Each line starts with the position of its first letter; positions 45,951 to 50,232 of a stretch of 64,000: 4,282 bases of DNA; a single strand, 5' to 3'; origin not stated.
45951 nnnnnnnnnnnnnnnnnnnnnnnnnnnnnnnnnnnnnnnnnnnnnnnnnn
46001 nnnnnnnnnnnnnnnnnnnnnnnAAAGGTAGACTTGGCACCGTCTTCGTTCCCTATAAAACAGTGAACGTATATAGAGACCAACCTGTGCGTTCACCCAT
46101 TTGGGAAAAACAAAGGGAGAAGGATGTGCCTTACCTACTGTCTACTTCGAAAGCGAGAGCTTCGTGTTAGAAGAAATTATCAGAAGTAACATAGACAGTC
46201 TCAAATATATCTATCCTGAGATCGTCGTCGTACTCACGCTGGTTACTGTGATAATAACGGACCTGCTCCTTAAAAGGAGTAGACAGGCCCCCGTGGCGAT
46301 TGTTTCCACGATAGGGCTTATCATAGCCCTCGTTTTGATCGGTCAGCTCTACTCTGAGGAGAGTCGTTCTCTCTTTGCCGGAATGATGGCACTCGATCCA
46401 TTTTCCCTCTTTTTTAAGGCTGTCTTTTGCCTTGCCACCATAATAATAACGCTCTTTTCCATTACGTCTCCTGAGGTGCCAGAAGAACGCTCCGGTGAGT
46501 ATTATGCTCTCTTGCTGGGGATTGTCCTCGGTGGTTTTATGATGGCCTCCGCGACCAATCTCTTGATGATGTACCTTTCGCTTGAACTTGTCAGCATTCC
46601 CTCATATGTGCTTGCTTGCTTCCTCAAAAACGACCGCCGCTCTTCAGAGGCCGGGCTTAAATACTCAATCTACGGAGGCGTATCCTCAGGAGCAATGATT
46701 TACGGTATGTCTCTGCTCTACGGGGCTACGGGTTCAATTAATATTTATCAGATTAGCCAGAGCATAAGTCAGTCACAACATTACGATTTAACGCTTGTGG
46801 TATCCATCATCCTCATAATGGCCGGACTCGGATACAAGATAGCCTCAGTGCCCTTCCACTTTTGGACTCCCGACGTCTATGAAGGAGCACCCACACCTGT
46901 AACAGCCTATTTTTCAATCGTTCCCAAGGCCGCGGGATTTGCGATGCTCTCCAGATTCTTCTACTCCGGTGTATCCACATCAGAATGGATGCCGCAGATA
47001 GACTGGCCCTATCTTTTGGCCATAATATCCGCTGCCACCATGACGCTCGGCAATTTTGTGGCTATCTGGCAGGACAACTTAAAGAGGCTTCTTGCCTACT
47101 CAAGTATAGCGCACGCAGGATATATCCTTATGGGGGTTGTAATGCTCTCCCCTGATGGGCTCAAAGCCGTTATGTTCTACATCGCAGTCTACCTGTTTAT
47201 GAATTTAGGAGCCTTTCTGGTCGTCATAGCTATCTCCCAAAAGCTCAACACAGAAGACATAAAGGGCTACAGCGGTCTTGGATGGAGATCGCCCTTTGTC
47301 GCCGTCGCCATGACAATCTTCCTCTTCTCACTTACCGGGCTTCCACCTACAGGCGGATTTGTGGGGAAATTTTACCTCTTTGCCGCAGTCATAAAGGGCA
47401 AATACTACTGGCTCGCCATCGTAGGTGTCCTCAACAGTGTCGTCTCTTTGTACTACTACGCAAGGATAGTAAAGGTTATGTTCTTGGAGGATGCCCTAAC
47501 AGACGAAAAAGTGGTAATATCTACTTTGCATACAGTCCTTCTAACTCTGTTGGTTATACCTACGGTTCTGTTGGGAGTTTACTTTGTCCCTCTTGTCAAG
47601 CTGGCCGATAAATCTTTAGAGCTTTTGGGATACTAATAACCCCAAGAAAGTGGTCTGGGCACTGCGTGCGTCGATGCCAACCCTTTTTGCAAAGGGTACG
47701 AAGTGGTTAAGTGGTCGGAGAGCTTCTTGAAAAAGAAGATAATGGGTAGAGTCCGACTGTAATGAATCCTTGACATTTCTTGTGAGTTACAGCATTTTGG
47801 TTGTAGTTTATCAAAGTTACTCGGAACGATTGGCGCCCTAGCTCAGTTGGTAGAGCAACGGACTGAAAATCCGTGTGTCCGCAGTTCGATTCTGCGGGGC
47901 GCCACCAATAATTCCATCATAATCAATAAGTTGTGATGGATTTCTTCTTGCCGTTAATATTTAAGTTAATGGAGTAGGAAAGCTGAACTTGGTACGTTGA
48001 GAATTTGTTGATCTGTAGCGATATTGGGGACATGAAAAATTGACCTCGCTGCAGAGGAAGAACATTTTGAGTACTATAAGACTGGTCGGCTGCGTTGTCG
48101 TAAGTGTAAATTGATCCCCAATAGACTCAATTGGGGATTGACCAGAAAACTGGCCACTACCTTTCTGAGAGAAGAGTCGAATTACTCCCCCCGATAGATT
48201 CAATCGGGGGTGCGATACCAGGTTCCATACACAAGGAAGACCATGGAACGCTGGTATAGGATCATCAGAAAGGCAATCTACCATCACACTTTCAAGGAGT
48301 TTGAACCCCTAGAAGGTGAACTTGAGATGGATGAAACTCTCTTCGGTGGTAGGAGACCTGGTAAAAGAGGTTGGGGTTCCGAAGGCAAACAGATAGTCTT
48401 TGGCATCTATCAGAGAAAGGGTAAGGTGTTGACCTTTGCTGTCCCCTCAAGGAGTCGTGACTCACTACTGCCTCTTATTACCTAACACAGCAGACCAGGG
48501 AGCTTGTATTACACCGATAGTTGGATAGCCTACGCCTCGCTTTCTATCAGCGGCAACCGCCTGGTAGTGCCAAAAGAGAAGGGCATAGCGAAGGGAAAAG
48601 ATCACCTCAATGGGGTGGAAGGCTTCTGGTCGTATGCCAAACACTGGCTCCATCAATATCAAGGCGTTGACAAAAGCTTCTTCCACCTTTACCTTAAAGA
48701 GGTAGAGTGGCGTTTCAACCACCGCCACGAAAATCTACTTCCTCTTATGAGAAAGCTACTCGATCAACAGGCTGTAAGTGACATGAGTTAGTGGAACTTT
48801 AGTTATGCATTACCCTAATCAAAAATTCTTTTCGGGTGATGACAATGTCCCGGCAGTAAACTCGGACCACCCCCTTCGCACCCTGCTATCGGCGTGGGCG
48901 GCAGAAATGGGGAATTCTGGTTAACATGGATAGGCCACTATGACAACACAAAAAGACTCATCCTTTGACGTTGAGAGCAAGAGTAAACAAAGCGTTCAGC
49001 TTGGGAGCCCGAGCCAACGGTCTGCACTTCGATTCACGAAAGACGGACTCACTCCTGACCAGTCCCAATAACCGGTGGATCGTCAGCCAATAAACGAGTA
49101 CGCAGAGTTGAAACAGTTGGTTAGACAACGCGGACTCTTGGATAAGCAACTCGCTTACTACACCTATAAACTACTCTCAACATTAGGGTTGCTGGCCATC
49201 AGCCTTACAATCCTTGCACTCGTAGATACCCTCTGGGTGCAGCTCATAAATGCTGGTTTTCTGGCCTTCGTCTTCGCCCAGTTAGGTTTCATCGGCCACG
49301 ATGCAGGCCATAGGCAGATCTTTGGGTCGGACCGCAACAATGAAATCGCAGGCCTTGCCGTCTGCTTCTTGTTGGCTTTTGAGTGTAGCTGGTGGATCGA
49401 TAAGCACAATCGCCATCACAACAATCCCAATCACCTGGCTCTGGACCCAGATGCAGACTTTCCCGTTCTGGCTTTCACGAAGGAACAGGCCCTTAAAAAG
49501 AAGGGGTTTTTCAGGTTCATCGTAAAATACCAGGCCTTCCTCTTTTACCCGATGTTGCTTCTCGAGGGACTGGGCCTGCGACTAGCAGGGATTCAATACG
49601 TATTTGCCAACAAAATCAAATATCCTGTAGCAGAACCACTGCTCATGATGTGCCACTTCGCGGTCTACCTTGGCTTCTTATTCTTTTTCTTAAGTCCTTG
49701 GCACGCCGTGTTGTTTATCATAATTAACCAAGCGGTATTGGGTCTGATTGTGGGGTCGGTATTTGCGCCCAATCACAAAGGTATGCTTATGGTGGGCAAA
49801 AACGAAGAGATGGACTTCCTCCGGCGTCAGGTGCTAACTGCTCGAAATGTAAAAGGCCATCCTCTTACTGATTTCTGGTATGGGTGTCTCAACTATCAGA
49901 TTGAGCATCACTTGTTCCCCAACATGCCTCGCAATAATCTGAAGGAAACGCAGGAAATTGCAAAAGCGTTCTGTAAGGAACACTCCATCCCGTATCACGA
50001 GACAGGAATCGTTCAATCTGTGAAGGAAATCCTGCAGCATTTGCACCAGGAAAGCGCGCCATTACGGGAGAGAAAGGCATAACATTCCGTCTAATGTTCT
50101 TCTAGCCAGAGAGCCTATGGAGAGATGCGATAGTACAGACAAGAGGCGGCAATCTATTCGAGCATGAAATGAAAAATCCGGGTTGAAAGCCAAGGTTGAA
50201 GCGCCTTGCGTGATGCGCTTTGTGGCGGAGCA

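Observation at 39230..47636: Complex I membrane-arm-only gene cluster (nuoA-H-J-K-L-M-N) with an ankyrin-repeat gene between nuoK and nuoL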

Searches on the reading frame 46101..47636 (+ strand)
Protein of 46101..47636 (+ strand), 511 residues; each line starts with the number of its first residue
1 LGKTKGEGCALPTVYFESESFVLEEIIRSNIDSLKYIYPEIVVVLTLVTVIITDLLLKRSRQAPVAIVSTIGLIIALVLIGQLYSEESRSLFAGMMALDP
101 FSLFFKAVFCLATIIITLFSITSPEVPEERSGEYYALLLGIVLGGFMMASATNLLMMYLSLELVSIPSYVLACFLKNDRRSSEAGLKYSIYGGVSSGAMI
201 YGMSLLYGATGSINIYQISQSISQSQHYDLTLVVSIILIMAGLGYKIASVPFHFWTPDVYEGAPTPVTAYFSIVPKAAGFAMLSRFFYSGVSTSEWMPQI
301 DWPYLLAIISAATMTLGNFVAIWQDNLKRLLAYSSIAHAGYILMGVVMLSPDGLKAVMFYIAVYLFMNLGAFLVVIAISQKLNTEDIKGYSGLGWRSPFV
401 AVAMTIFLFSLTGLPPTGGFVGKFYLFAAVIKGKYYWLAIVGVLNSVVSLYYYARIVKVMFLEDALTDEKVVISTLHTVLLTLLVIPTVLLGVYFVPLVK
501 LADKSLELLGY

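Call 3: search_protein_families(library=pfam, proteins=[window:46101-47636:+])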
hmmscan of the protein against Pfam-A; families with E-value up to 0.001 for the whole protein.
window:46101-47636:+ (511 aa): 1 family
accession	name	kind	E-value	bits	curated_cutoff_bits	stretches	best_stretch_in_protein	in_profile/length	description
PF00361.26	Proton_antipo_M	-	7.6e-79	265.4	21.5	1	151-448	1-293/294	NADH:quinone oxidoreductase/Mrp antiporter, TM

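Call 4: search_protein_families(library=ncbifam, proteins=[window:46101-47636:+])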
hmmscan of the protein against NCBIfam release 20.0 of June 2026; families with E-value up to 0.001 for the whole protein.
window:46101-47636:+ (511 aa): 72 families (the best 25 are shown)
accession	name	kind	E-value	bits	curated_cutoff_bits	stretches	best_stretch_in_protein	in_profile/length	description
TIGR01770.1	NDH_I_N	subfamily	9.7e-134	446.9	332.6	1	36-494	3-467/472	NADH-quinone oxidoreductase subunit NuoN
NF004440.0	PRK05777.1-3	equivalog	2.7e-124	415.7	519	1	31-504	5-471/477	NADH-quinone oxidoreductase subunit NuoN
NF002701.0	PRK02504.1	equivalog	6.7e-120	401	569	1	35-506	13-490/513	NAD(P)H-quinone oxidoreductase subunit N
NF004442.0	PRK05777.1-5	equivalog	2.6e-119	399.4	523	1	32-506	6-478/483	NADH-quinone oxidoreductase subunit NuoN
NF004446.0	PRK05777.2-4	equivalog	1.3e-111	374.2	590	1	35-494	12-483/502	NADH-quinone oxidoreductase subunit NuoN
NF004441.0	PRK05777.1-4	equivalog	3.2e-106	356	477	1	130-508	143-522/524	NADH-quinone oxidoreductase subunit NuoN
NF004443.0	PRK05777.2-1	equivalog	1e-95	321.8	626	1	35-494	12-480/506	NADH-quinone oxidoreductase subunit NuoN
NF004444.0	PRK05777.2-2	equivalog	5.6e-89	299.5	496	1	33-498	13-483/496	NADH-quinone oxidoreductase subunit NuoN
NF004439.0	PRK05777.1-1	equivalog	7.9e-87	292.2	531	1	34-505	8-481/485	NADH-quinone oxidoreductase subunit NuoN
NF004445.0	PRK05777.2-3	equivalog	1.5e-86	291.3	408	1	33-490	6-467/475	NADH-quinone oxidoreductase subunit NuoN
NF004447.0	PRK05777.2-5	equivalog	4.6e-68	230.3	547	1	37-496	4-456/458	NADH-quinone oxidoreductase subunit NuoN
NF004448.0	PRK05777.2-6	equivalog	2.9e-60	204.6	869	1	35-483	16-464/492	NADH-quinone oxidoreductase subunit NuoN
NF006241.0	PRK08377.1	equivalog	2.9e-56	191.5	645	1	97-504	75-472/494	NADH dehydrogenase subunit N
NF006419.0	PRK08668.1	equivalog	1.7e-55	188.9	617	1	42-502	7-474/613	NADH dehydrogenase subunit M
NF009305.0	PRK12662.1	equivalog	4.7e-51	174.1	700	1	41-507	8-488/492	putative monovalent cation/H+ antiporter subunit D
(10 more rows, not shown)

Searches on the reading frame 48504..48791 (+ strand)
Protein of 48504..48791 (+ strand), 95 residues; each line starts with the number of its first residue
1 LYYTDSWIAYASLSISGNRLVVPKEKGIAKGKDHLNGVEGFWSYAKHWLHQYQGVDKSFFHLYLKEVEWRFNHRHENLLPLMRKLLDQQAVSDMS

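Call 61: search_protein_families(library=pfam, proteins=[window:48504-48791:+])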
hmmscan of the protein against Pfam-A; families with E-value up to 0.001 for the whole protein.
window:48504-48791:+ (95 aa): 1 family
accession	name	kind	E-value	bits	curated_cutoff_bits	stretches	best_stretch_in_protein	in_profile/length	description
PF12762.13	DDE_Tnp_IS1595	-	9.9e-10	39.1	27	1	3-72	81-153/153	ISXO2-like transposase domain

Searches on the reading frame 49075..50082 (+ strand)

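Call 8: search_protein_families(library=pfam, proteins=[window:49075-50082:+])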
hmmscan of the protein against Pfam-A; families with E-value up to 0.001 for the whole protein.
window:49075-50082:+ (335 aa): 1 family
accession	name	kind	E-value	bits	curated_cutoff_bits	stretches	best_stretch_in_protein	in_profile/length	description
PF00487.30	FA_desaturase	-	1.1e-35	124.1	29.7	1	54-310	3-252/253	Fatty acid desaturase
